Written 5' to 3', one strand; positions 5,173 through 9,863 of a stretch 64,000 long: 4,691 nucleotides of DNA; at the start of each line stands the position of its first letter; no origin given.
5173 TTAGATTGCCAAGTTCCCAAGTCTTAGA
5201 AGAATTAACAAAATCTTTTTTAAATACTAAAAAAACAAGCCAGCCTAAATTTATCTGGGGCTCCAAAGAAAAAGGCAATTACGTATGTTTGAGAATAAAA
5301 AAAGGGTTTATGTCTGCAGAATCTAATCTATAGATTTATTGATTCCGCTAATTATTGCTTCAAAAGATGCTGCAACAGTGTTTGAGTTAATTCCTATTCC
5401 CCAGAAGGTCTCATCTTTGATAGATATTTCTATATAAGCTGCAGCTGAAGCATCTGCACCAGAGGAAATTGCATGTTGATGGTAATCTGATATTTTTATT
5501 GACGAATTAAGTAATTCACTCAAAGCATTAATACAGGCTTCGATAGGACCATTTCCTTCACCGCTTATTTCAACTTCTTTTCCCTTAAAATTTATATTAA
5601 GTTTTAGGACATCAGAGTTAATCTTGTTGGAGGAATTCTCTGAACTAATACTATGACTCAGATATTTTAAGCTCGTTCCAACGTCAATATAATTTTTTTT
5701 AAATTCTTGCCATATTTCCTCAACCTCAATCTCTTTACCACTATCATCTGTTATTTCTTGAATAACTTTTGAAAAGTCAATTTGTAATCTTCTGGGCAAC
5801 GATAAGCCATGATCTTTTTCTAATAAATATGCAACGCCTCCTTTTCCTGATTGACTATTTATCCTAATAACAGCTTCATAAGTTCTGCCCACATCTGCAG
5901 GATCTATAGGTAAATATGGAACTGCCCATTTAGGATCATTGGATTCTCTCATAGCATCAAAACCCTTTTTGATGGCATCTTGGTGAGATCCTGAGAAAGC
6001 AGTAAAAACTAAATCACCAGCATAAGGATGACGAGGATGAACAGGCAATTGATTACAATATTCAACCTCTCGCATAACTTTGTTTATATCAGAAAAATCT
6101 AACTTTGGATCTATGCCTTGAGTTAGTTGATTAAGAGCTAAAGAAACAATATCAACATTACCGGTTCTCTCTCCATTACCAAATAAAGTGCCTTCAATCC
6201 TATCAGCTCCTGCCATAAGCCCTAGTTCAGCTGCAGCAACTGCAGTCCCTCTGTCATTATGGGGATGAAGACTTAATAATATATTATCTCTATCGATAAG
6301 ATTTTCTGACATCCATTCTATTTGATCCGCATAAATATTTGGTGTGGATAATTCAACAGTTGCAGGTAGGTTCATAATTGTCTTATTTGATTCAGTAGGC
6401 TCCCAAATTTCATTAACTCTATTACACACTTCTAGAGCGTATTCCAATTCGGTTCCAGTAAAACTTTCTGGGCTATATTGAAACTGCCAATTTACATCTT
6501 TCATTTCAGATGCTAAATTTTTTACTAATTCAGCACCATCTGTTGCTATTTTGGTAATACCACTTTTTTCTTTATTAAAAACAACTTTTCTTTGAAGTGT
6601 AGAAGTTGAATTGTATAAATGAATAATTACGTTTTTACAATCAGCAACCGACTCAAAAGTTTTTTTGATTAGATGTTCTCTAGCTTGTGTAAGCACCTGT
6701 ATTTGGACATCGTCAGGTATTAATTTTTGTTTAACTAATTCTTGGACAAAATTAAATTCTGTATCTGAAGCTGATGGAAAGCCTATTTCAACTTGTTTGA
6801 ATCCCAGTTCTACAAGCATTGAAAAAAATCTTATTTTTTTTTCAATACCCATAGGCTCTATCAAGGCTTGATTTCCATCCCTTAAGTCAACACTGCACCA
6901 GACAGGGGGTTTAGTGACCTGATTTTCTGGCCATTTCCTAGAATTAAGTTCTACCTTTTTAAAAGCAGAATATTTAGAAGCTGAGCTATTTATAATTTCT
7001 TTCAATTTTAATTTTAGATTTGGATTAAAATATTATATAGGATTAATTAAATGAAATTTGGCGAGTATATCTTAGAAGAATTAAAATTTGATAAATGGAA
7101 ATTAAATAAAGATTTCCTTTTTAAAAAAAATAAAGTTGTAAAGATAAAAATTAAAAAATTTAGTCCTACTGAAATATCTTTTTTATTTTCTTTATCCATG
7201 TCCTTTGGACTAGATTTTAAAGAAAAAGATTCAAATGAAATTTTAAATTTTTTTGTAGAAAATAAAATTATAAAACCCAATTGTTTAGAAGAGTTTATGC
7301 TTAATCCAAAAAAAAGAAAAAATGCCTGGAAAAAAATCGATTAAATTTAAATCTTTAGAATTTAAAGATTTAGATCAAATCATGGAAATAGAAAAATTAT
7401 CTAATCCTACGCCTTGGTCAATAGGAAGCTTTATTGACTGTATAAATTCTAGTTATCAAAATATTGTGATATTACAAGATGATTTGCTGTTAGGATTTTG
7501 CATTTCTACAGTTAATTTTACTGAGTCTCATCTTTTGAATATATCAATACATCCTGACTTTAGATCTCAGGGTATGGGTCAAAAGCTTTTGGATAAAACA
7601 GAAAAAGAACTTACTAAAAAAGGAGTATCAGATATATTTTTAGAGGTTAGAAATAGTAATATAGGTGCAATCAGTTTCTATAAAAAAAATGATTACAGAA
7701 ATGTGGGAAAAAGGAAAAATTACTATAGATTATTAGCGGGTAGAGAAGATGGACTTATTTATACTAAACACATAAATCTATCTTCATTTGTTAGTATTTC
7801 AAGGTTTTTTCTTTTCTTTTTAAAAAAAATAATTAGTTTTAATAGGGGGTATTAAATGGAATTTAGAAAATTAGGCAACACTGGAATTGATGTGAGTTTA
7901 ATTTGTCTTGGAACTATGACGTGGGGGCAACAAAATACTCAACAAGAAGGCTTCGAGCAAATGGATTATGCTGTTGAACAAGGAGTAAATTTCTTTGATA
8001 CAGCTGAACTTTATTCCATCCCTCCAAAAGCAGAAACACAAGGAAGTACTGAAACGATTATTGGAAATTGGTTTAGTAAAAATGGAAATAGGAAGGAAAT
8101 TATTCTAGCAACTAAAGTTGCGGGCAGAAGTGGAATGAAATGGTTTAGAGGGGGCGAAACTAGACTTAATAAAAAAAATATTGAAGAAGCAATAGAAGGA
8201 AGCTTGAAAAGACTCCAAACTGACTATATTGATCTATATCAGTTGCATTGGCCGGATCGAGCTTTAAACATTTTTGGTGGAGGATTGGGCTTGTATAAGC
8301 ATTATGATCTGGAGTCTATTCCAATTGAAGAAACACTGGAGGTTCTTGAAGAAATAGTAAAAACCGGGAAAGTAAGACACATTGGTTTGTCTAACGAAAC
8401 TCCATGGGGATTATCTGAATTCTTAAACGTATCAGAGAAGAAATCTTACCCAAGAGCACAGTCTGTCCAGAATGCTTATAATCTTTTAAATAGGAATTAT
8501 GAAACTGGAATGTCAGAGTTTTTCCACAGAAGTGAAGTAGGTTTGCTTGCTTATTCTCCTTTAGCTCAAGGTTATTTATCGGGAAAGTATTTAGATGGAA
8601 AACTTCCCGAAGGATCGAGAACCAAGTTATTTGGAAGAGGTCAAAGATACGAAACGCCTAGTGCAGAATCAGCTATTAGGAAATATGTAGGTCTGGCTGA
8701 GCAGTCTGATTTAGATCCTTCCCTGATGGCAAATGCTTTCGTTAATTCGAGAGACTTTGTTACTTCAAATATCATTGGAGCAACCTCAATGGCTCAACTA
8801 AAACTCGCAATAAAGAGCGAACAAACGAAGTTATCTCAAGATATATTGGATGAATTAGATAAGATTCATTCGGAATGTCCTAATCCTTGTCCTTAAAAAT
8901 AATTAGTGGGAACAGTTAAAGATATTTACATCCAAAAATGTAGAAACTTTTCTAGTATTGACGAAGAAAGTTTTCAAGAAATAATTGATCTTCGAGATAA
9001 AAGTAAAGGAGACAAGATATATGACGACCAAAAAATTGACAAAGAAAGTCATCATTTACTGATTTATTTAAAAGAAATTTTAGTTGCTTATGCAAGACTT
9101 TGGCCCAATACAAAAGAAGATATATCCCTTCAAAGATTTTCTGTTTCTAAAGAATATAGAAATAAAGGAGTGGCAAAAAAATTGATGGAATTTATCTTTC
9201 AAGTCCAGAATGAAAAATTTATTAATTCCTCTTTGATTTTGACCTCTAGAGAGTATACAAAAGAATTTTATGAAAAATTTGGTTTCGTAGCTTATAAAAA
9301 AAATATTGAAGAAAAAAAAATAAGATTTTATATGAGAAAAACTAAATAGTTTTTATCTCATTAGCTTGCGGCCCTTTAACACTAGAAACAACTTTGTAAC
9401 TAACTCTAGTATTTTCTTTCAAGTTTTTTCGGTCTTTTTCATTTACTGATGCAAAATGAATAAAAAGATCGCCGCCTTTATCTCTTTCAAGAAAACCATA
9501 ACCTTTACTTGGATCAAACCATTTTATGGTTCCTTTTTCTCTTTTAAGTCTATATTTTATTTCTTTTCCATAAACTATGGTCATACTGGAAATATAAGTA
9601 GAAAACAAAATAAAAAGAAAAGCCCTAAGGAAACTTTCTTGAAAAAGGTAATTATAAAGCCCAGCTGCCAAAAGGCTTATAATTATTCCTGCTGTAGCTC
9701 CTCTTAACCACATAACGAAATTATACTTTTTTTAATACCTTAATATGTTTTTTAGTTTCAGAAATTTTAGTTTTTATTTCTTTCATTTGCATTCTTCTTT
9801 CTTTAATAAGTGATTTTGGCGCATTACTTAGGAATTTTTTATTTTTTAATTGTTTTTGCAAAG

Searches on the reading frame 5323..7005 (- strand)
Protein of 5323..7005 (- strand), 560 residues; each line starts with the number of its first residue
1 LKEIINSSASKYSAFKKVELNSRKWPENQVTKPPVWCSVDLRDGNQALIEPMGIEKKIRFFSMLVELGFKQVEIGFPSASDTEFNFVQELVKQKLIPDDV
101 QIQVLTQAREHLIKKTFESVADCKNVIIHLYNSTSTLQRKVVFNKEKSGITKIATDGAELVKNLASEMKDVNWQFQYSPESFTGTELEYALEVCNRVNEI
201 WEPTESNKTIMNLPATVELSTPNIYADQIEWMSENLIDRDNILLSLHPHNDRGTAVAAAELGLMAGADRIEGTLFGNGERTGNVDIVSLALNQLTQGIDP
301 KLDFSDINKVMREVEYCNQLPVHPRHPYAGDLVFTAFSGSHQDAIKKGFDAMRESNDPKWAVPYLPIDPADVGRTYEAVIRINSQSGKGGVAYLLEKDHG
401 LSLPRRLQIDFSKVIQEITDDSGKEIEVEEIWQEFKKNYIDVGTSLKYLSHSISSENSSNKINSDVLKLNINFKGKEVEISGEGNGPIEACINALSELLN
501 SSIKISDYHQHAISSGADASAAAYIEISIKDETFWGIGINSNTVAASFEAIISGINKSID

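Call 76: search_protein_families(library=pfam, proteins=[window:5323-7005:-], max_evalue=0.00001)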
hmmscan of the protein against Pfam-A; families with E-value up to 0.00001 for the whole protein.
window:5323-7005:- (560 aa): 3 families
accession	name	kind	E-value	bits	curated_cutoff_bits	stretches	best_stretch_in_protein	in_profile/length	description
PF00682.25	HMGL-like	-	1e-73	248.4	29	1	35-312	3-258/260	HMGL-like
PF22615.1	IPMS_D2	-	2.5e-38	130.6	27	1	331-396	1-66/66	Alpha-isopropylmalate synthase, post-catalytic domain-like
PF08502.15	LeuA_dimer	-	4.7e-31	107.8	24.9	1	426-558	2-130/131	LeuA allosteric (dimerisation) domain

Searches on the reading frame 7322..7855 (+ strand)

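Call 76: search_protein_families(library=pfam, proteins=[window:7322-7855:+], max_evalue=0.00001)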
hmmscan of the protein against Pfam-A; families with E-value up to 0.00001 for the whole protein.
window:7322-7855:+ (177 aa): 4 families
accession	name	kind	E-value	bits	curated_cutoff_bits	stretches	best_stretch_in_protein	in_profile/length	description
PF00583.31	Acetyltransf_1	-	7.7e-14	52.4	20.7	1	18-123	2-114/116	Acetyltransferase (GNAT) family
PF13508.13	Acetyltransf_7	-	3e-11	44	27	1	48-126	6-83/84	Acetyltransferase (GNAT) domain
PF13673.13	Acetyltransf_10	-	9e-11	42.3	23.6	1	42-131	28-113/128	Acetyltransferase (GNAT) domain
PF08445.16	FR47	-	8.3e-06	26.1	22.1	0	69-128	22-80/86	FR47-like protein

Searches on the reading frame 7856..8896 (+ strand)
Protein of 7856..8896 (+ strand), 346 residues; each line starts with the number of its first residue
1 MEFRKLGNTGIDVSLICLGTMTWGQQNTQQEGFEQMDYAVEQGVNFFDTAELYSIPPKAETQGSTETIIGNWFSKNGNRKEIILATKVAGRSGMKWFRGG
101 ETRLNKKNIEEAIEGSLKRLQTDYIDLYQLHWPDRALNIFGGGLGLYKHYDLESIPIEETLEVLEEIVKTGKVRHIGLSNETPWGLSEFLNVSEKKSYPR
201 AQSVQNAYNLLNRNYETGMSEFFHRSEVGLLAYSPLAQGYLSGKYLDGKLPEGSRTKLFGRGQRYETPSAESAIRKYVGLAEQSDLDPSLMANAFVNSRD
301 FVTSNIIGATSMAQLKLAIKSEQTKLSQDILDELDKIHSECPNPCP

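Call 76: search_protein_families(library=pfam, proteins=[window:7856-8896:+], max_evalue=0.00001)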
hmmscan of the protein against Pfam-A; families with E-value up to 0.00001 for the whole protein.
window:7856-8896:+ (346 aa): 1 family
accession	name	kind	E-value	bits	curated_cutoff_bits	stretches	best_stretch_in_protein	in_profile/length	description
PF00248.27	Aldo_ket_red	-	8.8e-67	225.6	24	1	16-337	2-289/291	Aldo/keto reductase family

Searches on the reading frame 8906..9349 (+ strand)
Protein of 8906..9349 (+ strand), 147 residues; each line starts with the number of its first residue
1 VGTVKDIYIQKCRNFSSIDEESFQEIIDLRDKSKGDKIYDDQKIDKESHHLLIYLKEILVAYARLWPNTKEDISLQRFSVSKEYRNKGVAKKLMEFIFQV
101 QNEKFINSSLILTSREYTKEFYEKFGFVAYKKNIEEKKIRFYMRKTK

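Call 76: search_protein_families(library=pfam, proteins=[window:8906-9349:+], max_evalue=0.00001)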
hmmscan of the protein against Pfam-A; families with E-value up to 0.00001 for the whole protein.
window:8906-9349:+ (147 aa): 3 families
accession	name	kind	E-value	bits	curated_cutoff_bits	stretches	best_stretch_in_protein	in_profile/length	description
PF13673.13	Acetyltransf_10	-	2.2e-15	57.2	23.6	1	42-142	24-122/128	Acetyltransferase (GNAT) domain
PF13508.13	Acetyltransf_7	-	4.1e-13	49.9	27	1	48-128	3-83/84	Acetyltransferase (GNAT) domain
PF00583.31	Acetyltransf_1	-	1.4e-11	45.1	20.7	1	36-127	21-116/116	Acetyltransferase (GNAT) family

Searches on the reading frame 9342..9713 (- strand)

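Call 76: search_protein_families(library=pfam, proteins=[window:9342-9713:-], max_evalue=0.00001)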
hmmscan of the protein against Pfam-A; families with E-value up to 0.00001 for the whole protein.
window:9342-9713:- (123 aa): 1 family
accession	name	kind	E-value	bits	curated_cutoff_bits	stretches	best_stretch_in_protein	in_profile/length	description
PF00313.28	CSD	-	3.3e-19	69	27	1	60-122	2-65/66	'Cold-shock' DNA-binding domain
